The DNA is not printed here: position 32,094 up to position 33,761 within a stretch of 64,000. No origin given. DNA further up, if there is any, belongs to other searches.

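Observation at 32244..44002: Tightly coupled 12-gene operon with an enzyme combination that matches no pathway I can name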

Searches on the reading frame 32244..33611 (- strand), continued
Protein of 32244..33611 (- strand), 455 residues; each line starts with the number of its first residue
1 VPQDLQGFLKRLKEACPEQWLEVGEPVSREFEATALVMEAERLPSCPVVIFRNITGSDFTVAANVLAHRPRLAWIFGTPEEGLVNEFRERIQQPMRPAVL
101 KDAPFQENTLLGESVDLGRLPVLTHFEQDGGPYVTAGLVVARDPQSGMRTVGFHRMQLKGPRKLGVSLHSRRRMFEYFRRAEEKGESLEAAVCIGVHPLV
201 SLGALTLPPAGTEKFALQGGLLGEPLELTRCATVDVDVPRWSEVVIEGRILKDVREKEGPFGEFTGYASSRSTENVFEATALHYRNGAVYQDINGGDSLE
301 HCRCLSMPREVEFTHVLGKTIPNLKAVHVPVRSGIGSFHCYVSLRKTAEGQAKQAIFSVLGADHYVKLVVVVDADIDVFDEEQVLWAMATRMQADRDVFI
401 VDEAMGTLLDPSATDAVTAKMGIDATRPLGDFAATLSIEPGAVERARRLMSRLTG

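Call 68: search_solved_structures(query=window:32244-33611:-, max_evalue=1e-80, show_alignments=1)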
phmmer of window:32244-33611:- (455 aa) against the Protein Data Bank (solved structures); distinct sequences matched with E-value up to 1e-80: 2.
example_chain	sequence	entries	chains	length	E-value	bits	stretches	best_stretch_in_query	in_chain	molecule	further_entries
6h6v_A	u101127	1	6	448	4.6e-88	299.1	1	25-430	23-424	3-polyprenyl-4-hydroxybenzoate decarboxylase and related decarboxylases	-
6h6x_B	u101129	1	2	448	6.2e-84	285.5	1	25-430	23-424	3-polyprenyl-4-hydroxybenzoate decarboxylase and related decarboxylases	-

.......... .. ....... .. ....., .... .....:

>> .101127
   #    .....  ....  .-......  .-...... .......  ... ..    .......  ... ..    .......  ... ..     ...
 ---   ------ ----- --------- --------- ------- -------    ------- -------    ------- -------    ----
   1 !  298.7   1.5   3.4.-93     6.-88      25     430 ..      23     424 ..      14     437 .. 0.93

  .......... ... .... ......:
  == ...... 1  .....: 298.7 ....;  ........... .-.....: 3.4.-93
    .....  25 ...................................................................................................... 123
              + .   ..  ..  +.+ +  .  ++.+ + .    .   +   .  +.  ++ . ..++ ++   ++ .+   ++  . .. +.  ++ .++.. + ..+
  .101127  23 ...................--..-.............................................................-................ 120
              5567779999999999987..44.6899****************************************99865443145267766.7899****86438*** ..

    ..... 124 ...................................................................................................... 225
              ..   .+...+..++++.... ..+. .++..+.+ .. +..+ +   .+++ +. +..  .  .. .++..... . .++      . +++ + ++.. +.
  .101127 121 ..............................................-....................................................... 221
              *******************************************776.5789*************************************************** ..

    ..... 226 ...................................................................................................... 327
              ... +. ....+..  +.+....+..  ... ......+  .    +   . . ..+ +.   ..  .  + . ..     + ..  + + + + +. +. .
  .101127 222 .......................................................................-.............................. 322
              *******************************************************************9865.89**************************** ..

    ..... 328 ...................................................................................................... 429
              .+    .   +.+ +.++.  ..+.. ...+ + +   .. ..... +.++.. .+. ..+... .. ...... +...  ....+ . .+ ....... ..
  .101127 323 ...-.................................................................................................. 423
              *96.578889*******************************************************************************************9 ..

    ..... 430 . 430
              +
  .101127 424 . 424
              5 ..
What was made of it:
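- On HmfF branch of UbiD decarboxylases: The HR and EGPFGE motifs align with PtHmfF (call 68).
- Closest known: hmf cluster for 2,5-furandicarboxylate and 2-furoate. Different: R331 of HmfF is replaced (call 68).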

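Call 72: find_homologous_proteins(query=window:32244-33611:-, max_evalue=1e-40)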
Query window:32244-33611:- (455 aa): 3151 proteins with E <= 1e-40 among 8000 candidates; the best 120 are listed.
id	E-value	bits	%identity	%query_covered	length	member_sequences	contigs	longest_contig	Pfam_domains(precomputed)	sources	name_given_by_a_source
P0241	3.2e-274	928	89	100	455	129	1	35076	PF20696.3,PF01977.23,PF20695.3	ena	-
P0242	9.2e-272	919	87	100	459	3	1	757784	PF20696.3,PF01977.23,PF20695.3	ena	-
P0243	1.3e-264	896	86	100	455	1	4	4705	PF20696.3,PF01977.23,PF20695.3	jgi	jgi:2,5-furandicarboxylate decarboxylase 1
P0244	9.8e-264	893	86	100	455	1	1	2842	PF20696.3,PF01977.23,PF20695.3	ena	-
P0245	1.0e-263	893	86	100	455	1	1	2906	PF20696.3,PF01977.23,PF20695.3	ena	-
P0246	2.3e-263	892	86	100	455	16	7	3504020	PF20696.3,PF01977.23,PF20695.3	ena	-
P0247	6.1e-263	890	86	100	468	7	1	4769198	PF20696.3,PF01977.23,PF20695.3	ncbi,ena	-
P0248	9.3e-262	886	85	100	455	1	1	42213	PF20696.3,PF01977.23,PF20695.3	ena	-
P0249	1.6e-247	840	82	100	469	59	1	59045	PF20696.3,PF01977.23,PF20695.3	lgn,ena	-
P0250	1.6e-240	816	78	100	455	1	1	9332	PF20696.3,PF01977.23,PF20695.3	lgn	-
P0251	1.2e-238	810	78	99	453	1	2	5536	PF20696.3,PF01977.23,PF20695.3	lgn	-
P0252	4.1e-236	802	78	99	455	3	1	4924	PF20696.3,PF01977.23,PF20695.3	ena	-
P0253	1.4e-225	767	73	99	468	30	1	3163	PF20696.3,PF01977.23,PF20695.3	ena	-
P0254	1.3e-223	761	74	99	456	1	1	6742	PF20696.3,PF01977.23,PF20695.3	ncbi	ncbi:MAG: UbiD family decarboxylase [Anaerolineae bacterium]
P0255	1.7e-223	760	74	99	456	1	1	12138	PF20696.3,PF01977.23,PF20695.3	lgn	-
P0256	3.3e-223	759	74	99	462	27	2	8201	PF20696.3,PF01977.23,PF20695.3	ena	-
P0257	2.9e-222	756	74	100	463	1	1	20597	PF20696.3,PF01977.23,PF20695.3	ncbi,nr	ncbi:MAG: UbiD family decarboxylase [Deltaproteobacteria bacterium]|nr:UbiD family decarboxylase [De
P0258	3.2e-222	756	73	99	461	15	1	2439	PF20696.3,PF01977.23,PF20695.3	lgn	-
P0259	5.3e-222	755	74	99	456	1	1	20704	PF20696.3,PF01977.23,PF20695.3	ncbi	ncbi:MAG: UbiD family decarboxylase [Candidatus Methylomirabilales bacterium]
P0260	6.0e-222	755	73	99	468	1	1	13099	PF20696.3,PF01977.23,PF20695.3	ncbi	ncbi:MAG: UbiD family decarboxylase [Anaerolineae bacterium]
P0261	1.7e-221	754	73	100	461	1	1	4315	PF20696.3,PF01977.23,PF20695.3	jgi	jgi:UbiD family decarboxylase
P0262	9.0e-221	751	72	99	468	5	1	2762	PF20696.3,PF01977.23,PF20695.3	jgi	jgi:UbiD family decarboxylase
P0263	4.0e-220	749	73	99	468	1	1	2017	PF20696.3,PF01977.23,PF20695.3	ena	-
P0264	7.8e-220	748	71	99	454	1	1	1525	PF20696.3,PF01977.23,PF20695.3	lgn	-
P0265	1.8e-219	747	72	99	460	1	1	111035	PF20696.3,PF01977.23,PF20695.3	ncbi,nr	ncbi:MAG: UbiD family decarboxylase [Acidobacteria bacterium]|nr:UbiD family decarboxylase [Acidobac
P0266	6.0e-219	745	72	99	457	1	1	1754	PF20696.3,PF01977.23,PF20695.3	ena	-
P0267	5.8e-218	742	72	99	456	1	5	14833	PF20696.3,PF01977.23,PF20695.3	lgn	-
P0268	1.0e-217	741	73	99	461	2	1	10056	PF20696.3,PF01977.23,PF20695.3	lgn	-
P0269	7.2e-217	739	72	99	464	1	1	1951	PF20696.3,PF01977.23,PF20695.3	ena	-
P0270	6.0e-213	726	71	99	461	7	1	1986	PF20696.3,PF01977.23,PF20695.3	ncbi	-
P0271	6.4e-209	712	72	95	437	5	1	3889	PF20696.3,PF01977.23,PF20695.3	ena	-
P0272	5.2e-185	634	61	99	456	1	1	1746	PF20696.3,PF01977.23,PF20695.3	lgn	-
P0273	5.5e-183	627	64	96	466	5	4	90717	PF20696.3,PF01977.23,PF20695.3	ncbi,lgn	-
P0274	1.8e-180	619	62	99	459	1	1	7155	PF20696.3,PF01977.23,PF20695.3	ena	-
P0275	2.9e-179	615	60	99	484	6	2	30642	PF20696.3,PF01977.23,PF20695.3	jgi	jgi:2,5-furandicarboxylate decarboxylase 1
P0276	3.5e-177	608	59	99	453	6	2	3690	PF20696.3,PF01977.23,PF20695.3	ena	-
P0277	3.9e-177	608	60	99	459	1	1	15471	PF20696.3,PF01977.23,PF20695.3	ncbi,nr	ncbi:MAG: UbiD family decarboxylase [Chloroflexi bacterium]|nr:UbiD family decarboxylase [Chloroflex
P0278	1.4e-175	603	61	99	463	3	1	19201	PF20696.3,PF01977.23,PF20695.3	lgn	-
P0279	1.7e-175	602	61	98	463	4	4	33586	PF20696.3,PF01977.23,PF20695.3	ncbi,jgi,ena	-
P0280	5.0e-175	601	59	99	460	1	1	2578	PF20696.3,PF01977.23,PF20695.3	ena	-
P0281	7.7e-175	600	61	98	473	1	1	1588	PF20696.3,PF01977.23,PF20695.3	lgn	-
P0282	5.5e-172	591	57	99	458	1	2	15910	PF20696.3,PF01977.23,PF20695.3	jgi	jgi:2,5-furandicarboxylate decarboxylase 1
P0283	7.3e-172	590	59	99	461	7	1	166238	PF20696.3,PF01977.23,PF20695.3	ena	-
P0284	5.0e-170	584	60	99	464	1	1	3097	PF20696.3,PF01977.23,PF20695.3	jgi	jgi:UbiD family decarboxylase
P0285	3.2e-159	549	56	99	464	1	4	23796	PF20696.3,PF01977.23,PF20695.3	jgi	jgi:UbiD family decarboxylase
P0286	1.8e-158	546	56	99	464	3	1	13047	PF20696.3,PF01977.23,PF20695.3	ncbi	-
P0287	2.9e-157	542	56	99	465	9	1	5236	PF20696.3,PF01977.23,PF20695.3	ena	-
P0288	1.7e-156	540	60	87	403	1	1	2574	PF20696.3,PF01977.23,PF20695.3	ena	-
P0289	2.1e-156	539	56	99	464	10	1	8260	PF20696.3,PF01977.23,PF20695.3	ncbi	-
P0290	2.5e-155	536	56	99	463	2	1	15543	PF20696.3,PF01977.23,PF20695.3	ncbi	-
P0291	9.3e-155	534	56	99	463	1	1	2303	PF20696.3,PF01977.23,PF20695.3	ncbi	-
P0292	9.0e-151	521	54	100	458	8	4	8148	PF20696.3,PF01977.23,PF20695.3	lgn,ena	-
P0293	1.8e-149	516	53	100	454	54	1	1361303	PF20696.3,PF01977.23,PF20695.3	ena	-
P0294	9.9e-149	514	56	99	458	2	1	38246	PF20696.3,PF01977.23,PF20695.3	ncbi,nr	ncbi:MAG: UbiD family decarboxylase [Deltaproteobacteria bacterium]|nr:UbiD family decarboxylase [De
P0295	2.0e-148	513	52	100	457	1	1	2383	PF20696.3,PF01977.23,PF20695.3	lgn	-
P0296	2.0e-148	513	54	100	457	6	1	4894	PF20696.3,PF01977.23,PF20695.3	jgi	jgi:2,5-furandicarboxylate decarboxylase 1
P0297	3.0e-148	512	51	100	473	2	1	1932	PF20696.3,PF01977.23,PF20695.3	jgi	jgi:2,5-furandicarboxylate decarboxylase 1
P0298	3.5e-148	512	52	100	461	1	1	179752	PF20696.3,PF01977.23,PF20695.3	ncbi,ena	-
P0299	4.3e-148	512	52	99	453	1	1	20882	PF20696.3,PF01977.23,PF20695.3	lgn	-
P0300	6.5e-148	511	52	100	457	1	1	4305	PF20696.3,PF01977.23,PF20695.3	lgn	-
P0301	6.9e-148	511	52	100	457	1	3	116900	PF20696.3,PF01977.23,PF20695.3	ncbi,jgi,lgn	-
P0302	1.6e-147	510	54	100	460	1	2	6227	PF20696.3,PF01977.23,PF20695.3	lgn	-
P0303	3.2e-147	509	52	99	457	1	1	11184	PF20696.3,PF01977.23,PF20695.3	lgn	-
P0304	4.5e-147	509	52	98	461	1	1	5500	PF20696.3,PF01977.23,PF20695.3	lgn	-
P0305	7.7e-147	508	53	98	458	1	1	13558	PF20696.3,PF01977.23,PF20695.3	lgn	-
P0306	1.1e-146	507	51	99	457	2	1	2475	PF20696.3,PF01977.23,PF20695.3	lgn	-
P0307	1.2e-146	507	51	99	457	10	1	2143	PF20696.3,PF01977.23,PF20695.3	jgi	-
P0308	1.2e-146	507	51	99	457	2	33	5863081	PF20696.3,PF01977.23,PF20695.3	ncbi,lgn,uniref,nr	ncbi:UbiD family decarboxylase [Desulfosporosinus orientis DSM 765]|uniref:UbiD family decarboxylase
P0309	1.5e-146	507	51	100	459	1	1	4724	PF20696.3,PF01977.23,PF20695.3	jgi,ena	jgi:UbiD family decarboxylase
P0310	1.8e-146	507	51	99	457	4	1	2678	PF20696.3,PF01977.23,PF20695.3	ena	-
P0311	3.3e-146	506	53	100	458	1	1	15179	PF20696.3,PF01977.23,PF20695.3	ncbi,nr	ncbi:MAG: UbiD family decarboxylase [Deltaproteobacteria bacterium]|nr:UbiD family decarboxylase [De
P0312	3.8e-146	505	51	99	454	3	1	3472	PF20696.3,PF01977.23,PF20695.3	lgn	-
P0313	4.6e-146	505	51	99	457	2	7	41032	PF20696.3,PF01977.23,PF20695.3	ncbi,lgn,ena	-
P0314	6.4e-146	505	53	100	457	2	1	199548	PF20696.3,PF01977.23,PF20695.3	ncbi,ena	-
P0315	8.1e-146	504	53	100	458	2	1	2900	PF20696.3,PF01977.23,PF20695.3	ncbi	-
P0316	8.1e-146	504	53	100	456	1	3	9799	PF20696.3,PF01977.23,PF20695.3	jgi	jgi:UbiD family decarboxylase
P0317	3.1e-145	502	52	99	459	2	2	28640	PF20696.3,PF01977.23,PF20695.3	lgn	-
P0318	4.1e-145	502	51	99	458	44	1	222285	PF20696.3,PF01977.23,PF20695.3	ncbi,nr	ncbi:MAG TPA: UbiD family decarboxylase [Desulfosporosinus sp.]|nr:UbiD family decarboxylase [Desulf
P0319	4.3e-145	502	52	100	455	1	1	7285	PF20696.3,PF01977.23,PF20695.3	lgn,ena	-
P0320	4.7e-145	502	52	100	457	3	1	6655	PF20696.3,PF01977.23,PF20695.3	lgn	-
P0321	4.7e-145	502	51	100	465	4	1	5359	PF20696.3,PF01977.23,PF20695.3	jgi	jgi:UbiD family decarboxylase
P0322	5.1e-145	502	53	100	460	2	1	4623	PF20696.3,PF01977.23,PF20695.3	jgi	jgi:UbiD family decarboxylase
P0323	6.2e-145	501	53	100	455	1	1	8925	PF20696.3,PF01977.23,PF20695.3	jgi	jgi:UbiD family decarboxylase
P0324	6.9e-145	501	51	99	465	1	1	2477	PF20696.3,PF01977.23,PF20695.3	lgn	-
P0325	7.5e-145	501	52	100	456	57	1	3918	PF20696.3,PF01977.23,PF20695.3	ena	-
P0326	8.6e-145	501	51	100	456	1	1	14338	PF20696.3,PF01977.23,PF20695.3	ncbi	-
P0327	1.1e-144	501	52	100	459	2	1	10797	PF20696.3,PF01977.23,PF20695.3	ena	-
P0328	1.2e-144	501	52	100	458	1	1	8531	PF20696.3,PF01977.23,PF20695.3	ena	-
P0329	1.4e-144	500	52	99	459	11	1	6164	PF20696.3,PF01977.23,PF20695.3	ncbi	-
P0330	1.7e-144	500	51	99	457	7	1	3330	PF20696.3,PF01977.23,PF20695.3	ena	-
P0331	1.8e-144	500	52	100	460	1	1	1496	PF20696.3,PF01977.23,PF20695.3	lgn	-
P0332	1.9e-144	500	50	99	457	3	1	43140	PF20696.3,PF01977.23,PF20695.3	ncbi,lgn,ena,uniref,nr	ncbi:UbiD family decarboxylase [Desulfitobacterium sp.]|uniref:UbiD family decarboxylase n=1 Tax=Des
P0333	2.5e-144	499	53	99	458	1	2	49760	PF20696.3,PF01977.23,PF20695.3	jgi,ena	jgi:UbiD family decarboxylase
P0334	2.7e-144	499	49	99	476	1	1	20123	PF20696.3,PF01977.23,PF20695.3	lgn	-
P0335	3.0e-144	499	52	100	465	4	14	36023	PF20696.3,PF01977.23,PF20695.3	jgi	jgi:UbiD family decarboxylase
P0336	3.4e-144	499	48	100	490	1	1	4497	PF20696.3,PF01977.23,PF20695.3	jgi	-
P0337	3.4e-144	499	52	100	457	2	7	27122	PF20696.3,PF01977.23,PF20695.3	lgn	-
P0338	3.5e-144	499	52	100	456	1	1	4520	PF20696.3,PF01977.23,PF20695.3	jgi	jgi:UbiD family decarboxylase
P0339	3.8e-144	499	52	100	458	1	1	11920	PF20696.3,PF01977.23,PF20695.3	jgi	jgi:UbiD family decarboxylase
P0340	4.3e-144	499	52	100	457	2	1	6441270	PF20696.3,PF01977.23,PF20695.3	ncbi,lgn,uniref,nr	ncbi:UbiD family decarboxylase [Candidatus Formimonas warabiya]|uniref:UbiD family decarboxylase n=1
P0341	4.5e-144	499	50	100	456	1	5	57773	PF20696.3,PF01977.23,PF20695.3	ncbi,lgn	-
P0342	4.8e-144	499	53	100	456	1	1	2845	PF20696.3,PF01977.23,PF20695.3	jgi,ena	jgi:UbiD family decarboxylase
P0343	5.0e-144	498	51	100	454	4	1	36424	PF20696.3,PF01977.23,PF20695.3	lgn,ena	-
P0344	5.2e-144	498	51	99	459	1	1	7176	PF20696.3,PF01977.23,PF20695.3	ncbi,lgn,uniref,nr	ncbi:MAG: UbiD family decarboxylase [Desulfomonile tiedjei]|uniref:UbiD family decarboxylase n=1 Tax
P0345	5.3e-144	498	52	100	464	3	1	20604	PF20696.3,PF01977.23,PF20695.3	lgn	-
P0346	5.9e-144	498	52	100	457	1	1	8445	PF20696.3,PF01977.23,PF20695.3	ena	-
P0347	6.1e-144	498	53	99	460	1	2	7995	PF20696.3,PF01977.23,PF20695.3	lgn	-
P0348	7.2e-144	498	53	99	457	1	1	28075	PF20696.3,PF01977.23,PF20695.3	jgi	jgi:UbiD family decarboxylase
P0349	8.8e-144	498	52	100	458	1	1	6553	PF20696.3,PF01977.23,PF20695.3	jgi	jgi:UbiD family decarboxylase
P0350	9.3e-144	498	53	99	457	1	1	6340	PF20696.3,PF01977.23,PF20695.3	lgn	-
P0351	1.0e-143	497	52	100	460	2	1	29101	PF20696.3,PF01977.23,PF20695.3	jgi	jgi:UbiD family decarboxylase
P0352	1.0e-143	497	50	100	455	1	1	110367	PF20696.3,PF01977.23,PF20695.3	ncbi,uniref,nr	ncbi:phenolic acid decarboxylase subunit C [Oxobacter pfennigii]|uniref:Phenolic acid decarboxylase 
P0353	1.1e-143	497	51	99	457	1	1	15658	PF20696.3,PF01977.23,PF20695.3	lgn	-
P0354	1.1e-143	497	52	100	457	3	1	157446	PF20696.3,PF01977.23,PF20695.3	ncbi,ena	-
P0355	1.4e-143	497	51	100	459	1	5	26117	PF20696.3,PF01977.23,PF20695.3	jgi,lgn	-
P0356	1.4e-143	497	51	100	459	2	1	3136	PF20696.3,PF01977.23,PF20695.3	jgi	jgi:UbiD family decarboxylase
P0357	1.4e-143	497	53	99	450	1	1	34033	PF20696.3,PF01977.23,PF20695.3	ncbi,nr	ncbi:MAG: UbiD family decarboxylase [Chloroflexota bacterium]|nr:MAG: UbiD family decarboxylase [Chl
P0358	1.6e-143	497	52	100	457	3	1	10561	PF20696.3,PF01977.23,PF20695.3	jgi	jgi:UbiD family decarboxylase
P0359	1.6e-143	497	51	100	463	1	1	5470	PF20696.3,PF01977.23,PF20695.3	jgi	jgi:UbiD family decarboxylase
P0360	2.0e-143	497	51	100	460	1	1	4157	PF20696.3,PF01977.23,PF20695.3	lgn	-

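Call 73: find_encoding_contigs(protein=P0308, flank=10000, max_places=1)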
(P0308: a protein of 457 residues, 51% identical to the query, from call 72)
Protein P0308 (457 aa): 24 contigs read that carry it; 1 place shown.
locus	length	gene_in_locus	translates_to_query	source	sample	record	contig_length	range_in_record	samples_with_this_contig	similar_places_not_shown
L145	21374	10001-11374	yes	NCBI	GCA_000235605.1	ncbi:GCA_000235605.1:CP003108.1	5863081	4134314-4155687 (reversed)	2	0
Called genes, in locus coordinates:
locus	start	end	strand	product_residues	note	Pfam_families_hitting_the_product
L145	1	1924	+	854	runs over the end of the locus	PF13185:GAF_2 (faint), PF13188:PAS_8 (faint), PF00989:PAS, PF08448:PAS_4, PF13426:PAS_9, PF08447:PAS_3 (weak), PF00990:GGDEF, PF00563:EAL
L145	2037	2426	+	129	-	PF00293:NUDIX, PF14815:NUDIX_4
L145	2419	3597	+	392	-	PF03594:BenE, PF16983:MFS_MOT1 (weak)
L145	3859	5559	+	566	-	PF02776:TPP_enzyme_N, PF00205:TPP_enzyme_M, PF02775:TPP_enzyme_C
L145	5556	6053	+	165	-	PF01842:ACT, PF22629:ACT_AHAS_ss, PF13710:ACT_5, PF10369:ALS_ss_C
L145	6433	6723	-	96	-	-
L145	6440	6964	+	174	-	-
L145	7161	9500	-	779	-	PF04122:CW_binding_2, PF06347:SH3_4 (faint), PF08239:SH3_3, PF01520:Amidase_3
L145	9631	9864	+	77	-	-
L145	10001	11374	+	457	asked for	PF20695:UbiD_N, PF01977:UbiD, PF20696:UbiD_C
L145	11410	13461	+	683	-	PF05378:Hydant_A_N, PF01968:Hydantoinase_A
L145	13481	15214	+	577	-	PF02538:Hydantoinase_B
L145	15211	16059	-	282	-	PF02163:Peptidase_M50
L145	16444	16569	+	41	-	-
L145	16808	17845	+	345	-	PF04371:PAD_porph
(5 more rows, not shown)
